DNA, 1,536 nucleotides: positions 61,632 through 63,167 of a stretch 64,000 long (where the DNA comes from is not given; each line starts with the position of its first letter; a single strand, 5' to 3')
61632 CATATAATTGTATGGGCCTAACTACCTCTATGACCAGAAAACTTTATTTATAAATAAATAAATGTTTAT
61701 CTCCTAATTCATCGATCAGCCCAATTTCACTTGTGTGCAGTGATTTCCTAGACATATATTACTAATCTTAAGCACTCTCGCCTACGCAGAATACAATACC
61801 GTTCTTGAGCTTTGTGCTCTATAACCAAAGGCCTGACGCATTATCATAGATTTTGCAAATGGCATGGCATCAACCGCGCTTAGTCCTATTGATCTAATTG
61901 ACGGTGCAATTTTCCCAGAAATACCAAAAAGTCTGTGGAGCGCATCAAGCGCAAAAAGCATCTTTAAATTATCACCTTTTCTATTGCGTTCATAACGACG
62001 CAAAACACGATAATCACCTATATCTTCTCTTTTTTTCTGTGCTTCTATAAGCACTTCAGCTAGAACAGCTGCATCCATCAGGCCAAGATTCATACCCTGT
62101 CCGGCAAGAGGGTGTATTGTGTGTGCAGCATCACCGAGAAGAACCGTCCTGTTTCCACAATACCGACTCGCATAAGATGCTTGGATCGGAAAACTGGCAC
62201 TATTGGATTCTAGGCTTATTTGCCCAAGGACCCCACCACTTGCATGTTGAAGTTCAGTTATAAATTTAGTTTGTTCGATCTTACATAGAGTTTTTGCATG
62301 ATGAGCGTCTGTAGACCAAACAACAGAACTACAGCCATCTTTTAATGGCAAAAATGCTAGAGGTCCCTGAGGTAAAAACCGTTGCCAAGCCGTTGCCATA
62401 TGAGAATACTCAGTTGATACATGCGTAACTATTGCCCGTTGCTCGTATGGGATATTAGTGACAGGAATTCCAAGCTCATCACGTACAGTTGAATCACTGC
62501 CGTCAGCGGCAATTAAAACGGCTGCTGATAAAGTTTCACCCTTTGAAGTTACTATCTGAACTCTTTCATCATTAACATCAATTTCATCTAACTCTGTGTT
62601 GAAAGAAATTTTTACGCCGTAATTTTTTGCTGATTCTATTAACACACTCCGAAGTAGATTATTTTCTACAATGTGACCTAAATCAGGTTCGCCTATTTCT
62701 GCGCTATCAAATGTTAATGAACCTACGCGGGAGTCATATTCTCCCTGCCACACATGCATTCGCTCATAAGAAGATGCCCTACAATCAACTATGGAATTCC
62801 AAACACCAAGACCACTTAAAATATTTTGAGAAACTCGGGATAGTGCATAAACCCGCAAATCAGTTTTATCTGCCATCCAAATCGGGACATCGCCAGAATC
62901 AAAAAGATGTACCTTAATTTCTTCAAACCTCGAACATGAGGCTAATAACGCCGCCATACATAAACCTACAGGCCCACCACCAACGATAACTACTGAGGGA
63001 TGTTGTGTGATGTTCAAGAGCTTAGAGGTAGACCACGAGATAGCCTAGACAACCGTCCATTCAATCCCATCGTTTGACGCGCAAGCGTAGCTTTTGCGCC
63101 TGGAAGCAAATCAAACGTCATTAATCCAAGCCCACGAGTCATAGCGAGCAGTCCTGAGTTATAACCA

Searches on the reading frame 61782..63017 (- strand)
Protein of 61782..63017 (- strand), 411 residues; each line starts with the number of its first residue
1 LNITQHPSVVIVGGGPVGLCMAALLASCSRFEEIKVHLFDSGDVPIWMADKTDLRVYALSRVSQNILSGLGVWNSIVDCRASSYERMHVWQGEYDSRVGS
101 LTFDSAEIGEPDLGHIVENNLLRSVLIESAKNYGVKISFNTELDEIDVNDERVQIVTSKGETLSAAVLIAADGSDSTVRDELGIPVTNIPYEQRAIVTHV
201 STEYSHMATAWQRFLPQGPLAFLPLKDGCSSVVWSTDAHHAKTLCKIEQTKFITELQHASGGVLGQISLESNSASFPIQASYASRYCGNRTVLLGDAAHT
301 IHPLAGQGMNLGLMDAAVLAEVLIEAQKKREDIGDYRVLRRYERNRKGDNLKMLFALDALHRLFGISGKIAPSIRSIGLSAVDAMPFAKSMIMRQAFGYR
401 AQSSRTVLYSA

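Call 65: find_encoding_contigs(protein=window:61782-63017:-, flank=10000, max_places=2)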
Protein window:61782-63017:- (411 aa): 7 contigs read that carry it; 2 places shown.
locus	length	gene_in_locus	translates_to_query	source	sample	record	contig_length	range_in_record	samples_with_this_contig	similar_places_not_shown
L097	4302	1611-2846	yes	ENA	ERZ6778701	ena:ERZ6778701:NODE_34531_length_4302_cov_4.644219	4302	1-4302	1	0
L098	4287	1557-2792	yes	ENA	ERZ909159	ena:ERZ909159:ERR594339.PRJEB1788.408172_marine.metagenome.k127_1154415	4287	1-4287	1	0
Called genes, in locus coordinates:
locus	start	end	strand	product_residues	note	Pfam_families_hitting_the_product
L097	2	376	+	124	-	?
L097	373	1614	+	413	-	PF01266:DAO (weak), PF01494:FAD_binding_3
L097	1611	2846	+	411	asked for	PF01266:DAO (faint), PF01494:FAD_binding_3, PF03486:HI0933_like (faint), PF04820:Trp_halogenase (faint), PF07992:Pyr_redox_2 (faint), PF08491:SE (weak)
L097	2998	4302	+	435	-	?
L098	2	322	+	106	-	?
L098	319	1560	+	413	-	PF01266:DAO (weak), PF01494:FAD_binding_3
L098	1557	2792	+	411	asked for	PF01266:DAO (faint), PF01494:FAD_binding_3, PF03486:HI0933_like (faint), PF04820:Trp_halogenase (faint), PF07992:Pyr_redox_2 (faint), PF08491:SE (weak)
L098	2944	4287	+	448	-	?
